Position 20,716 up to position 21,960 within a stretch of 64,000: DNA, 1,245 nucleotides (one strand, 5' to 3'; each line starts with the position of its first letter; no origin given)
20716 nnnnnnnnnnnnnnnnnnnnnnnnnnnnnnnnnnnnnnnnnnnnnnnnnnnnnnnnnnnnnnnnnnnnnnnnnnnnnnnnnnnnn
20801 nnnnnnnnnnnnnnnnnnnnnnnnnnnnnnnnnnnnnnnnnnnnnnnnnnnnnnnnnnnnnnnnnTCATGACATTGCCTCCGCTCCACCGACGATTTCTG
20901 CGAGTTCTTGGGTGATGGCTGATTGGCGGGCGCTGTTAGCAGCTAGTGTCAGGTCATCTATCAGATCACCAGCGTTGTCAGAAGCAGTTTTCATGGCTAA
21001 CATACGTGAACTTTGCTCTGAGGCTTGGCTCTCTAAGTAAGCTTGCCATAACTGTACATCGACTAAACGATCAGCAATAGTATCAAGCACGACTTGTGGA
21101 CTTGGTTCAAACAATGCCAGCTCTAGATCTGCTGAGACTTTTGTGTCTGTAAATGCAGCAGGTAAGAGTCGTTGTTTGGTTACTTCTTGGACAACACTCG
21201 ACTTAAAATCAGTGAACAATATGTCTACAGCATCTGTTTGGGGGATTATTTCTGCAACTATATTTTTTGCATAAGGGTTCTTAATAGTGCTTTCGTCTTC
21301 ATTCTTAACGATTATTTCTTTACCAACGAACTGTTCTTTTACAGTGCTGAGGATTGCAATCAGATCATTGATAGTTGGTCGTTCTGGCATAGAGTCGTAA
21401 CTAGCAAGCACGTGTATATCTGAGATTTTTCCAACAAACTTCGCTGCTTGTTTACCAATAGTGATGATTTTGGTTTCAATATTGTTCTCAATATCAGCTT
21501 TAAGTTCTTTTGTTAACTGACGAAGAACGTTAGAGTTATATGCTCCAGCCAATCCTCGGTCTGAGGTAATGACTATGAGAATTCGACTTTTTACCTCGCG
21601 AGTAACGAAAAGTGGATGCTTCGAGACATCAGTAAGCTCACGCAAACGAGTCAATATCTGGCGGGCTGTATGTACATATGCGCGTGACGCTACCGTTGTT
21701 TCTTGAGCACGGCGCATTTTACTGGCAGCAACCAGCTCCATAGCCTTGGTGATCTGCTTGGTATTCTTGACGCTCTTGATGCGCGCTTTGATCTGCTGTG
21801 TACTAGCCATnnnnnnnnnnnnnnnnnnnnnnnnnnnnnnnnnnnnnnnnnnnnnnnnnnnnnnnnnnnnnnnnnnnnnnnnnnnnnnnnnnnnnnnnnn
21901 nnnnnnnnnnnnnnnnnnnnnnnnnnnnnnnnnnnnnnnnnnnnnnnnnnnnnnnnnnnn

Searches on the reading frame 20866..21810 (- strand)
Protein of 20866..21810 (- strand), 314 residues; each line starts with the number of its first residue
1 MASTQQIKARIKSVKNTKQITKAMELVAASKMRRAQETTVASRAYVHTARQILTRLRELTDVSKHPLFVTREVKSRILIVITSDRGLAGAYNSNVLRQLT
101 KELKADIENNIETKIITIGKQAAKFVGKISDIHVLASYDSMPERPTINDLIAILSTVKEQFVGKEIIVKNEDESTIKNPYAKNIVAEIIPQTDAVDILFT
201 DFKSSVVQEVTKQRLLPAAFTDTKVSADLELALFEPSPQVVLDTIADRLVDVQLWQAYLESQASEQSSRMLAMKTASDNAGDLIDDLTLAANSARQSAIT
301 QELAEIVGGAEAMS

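Call 8: find_related_loci(query=window:20866-21810:-, collection=genome_contigs, flank=10000)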
Query window:20866-21810:- (314 aa) in genome_contigs; peptide patterns used: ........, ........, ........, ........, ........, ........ (x = any residue, [..] = any of these).
600 stretches matched a pattern (row limit reached: there are more); 551 encode a relative of the query (tblastn E <= 1e-3); the best 80 are kept; 80 distinct loci.
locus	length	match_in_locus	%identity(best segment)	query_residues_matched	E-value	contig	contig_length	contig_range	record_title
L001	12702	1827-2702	75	1-313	1e-153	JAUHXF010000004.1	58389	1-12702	MAG: bacterium isolate 2_bin.50 NODE_473_length_58389_cov_1.822062, whole genome shotgun sequence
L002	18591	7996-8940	70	1-313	1e-142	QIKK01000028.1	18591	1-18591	MAG: Candidatus Saccharibacteria bacterium isolate SZUA-47 Ga0063293_10003064, whole genome shotgun sequence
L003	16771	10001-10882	71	1-314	2e-137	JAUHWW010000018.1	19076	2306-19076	MAG: bacterium isolate 2_bin.36 NODE_1908_length_19076_cov_1.101430, whole genome shotgun sequence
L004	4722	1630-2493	60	1-314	2e-118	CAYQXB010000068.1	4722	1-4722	MAG TPA_asm: uncultured Candidatus Saccharibacteria bacterium isolate SRP344714_co2_174 genome assembly, contig: NODE_46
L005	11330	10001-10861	58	1-313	2e-115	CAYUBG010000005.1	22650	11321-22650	MAG TPA_asm: uncultured Candidatus Saccharibacteria bacterium isolate SRP170004_co1_3 genome assembly, contig: NODE_3441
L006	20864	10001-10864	59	1-314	3e-115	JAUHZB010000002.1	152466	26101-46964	MAG: bacterium isolate 3_bin.93 NODE_198_length_152466_cov_1.528538, whole genome shotgun sequence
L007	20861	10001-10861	59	1-313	1e-114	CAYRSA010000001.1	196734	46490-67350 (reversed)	MAG TPA_asm: uncultured Candidatus Saccharibacteria bacterium isolate SRP173033_co1_291 genome assembly, contig: NODE_58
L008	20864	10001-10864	58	1-314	7e-114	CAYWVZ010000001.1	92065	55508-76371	MAG TPA_asm: uncultured Candidatus Saccharibacteria bacterium isolate SRP344714_co2_350 genome assembly, contig: NODE_49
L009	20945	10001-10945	58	1-313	1e-113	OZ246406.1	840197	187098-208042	MAG: uncultured Candidatus Saccharibacteria bacterium isolate SRP298887_co1_104 genome assembly, chromosome: 1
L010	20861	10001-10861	59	1-312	1e-113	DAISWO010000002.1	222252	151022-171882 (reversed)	MAG TPA_asm: Candidatus Saccharibacteria bacterium isolate CTOTU2455 NODE_14_length_222252_cov_5.853643, whole genome sh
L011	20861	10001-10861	58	1-313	4e-113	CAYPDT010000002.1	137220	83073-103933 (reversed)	MAG TPA_asm: uncultured Candidatus Saccharibacteria bacterium isolate SRP170004_co1_264 genome assembly, contig: NODE_11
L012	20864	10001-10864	57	1-314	1e-112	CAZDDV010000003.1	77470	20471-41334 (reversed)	MAG TPA_asm: uncultured Candidatus Saccharibacteria bacterium isolate SRP128246_co1_521 genome assembly, contig: NODE_26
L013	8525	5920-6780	58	1-313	4e-111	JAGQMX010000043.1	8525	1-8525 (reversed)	MAG: Candidatus Saccharibacteria bacterium isolate HKST-UBA53 2011-04-20_1_(paired)_contig_150685, whole genome shotgun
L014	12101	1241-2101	58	1-313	3e-111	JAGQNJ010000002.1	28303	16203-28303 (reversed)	MAG: Candidatus Saccharibacteria bacterium isolate HKST-UBA65 NODE_2_length_28303_cov_3.441756, whole genome shotgun seq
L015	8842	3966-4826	57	1-313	1e-110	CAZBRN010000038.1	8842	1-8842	MAG TPA_asm: uncultured Candidatus Saccharibacteria bacterium isolate SRP286056_co2_432 genome assembly, contig: NODE_13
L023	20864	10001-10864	55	1-314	2e-104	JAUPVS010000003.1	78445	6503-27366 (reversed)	MAG: Patescibacteria group bacterium isolate erpe_2018_sw_33hr_WHONDRS-SW48-000096_A_bin.23 scaffold_15, whole genome sh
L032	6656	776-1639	53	1-314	5e-100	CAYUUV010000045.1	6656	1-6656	MAG TPA_asm: uncultured Candidatus Saccharibacteria bacterium isolate SRP285395_co1_312 genome assembly, contig: NODE_20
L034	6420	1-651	70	89-313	1e-98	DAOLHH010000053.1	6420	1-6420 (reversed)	MAG TPA_asm: Candidatus Saccharibacteria bacterium isolate AMR_MDS_0253 NODE_738_length_6420_cov_6.005813, whole genome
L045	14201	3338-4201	52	1-313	2e-93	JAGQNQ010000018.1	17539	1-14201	MAG: Candidatus Saccharibacteria bacterium isolate HKST-UBA72 NODE_18_length_17539_cov_3.339537, whole genome shotgun se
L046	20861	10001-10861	73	1-313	1e-144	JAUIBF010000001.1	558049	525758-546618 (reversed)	MAG: bacterium isolate 6_bin.26 NODE_14_length_558049_cov_2.079846, whole genome shotgun sequence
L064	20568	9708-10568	44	1-313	6e-76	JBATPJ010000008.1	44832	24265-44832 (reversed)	MAG: Candidatus Saccharimonadales bacterium isolate MFD10525_ilm_asm_bin12 k127_160470, whole genome shotgun sequence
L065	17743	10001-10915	72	1-313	2e-147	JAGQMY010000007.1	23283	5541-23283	MAG: Candidatus Saccharibacteria bacterium isolate HKST-UBA54 2015-01-06_1_(paired)_contig_20730, whole genome shotgun s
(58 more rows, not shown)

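Call 44: search_protein_families(library=pfam, proteins=[L002:10864-11121:+, L045:5663-5938:+, L046:12963-13331:+, L034:2669-3109:+, L001:4409-4879:+, L065:12731-13222:+, L004:3963-4337:+], max_evalue=0.1)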
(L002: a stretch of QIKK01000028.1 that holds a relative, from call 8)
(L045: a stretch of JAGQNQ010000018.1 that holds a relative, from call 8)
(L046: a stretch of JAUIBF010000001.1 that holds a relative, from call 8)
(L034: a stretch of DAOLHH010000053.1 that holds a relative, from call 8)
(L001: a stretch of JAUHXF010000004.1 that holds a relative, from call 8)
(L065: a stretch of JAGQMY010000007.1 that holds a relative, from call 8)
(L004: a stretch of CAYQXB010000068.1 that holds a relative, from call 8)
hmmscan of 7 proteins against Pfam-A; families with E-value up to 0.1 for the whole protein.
L002:10864-11121:+ (85 aa): 0 families

L045:5663-5938:+ (91 aa): 0 families

L046:12963-13331:+ (122 aa): 0 families

L034:2669-3109:+ (146 aa): 0 families

L001:4409-4879:+ (156 aa): 0 families

L065:12731-13222:+ (163 aa): 0 families

L004:3963-4337:+ (124 aa): 2 families
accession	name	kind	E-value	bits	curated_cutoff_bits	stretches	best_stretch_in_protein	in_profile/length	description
PF05635.17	23S_rRNA_IVP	-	2.9e-35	121.1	33.8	1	9-114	1-106/106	23S rRNA-intervening sequence protein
PF22296.2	bAvd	-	0.013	16.4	40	1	17-115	7-103/107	bAvd-like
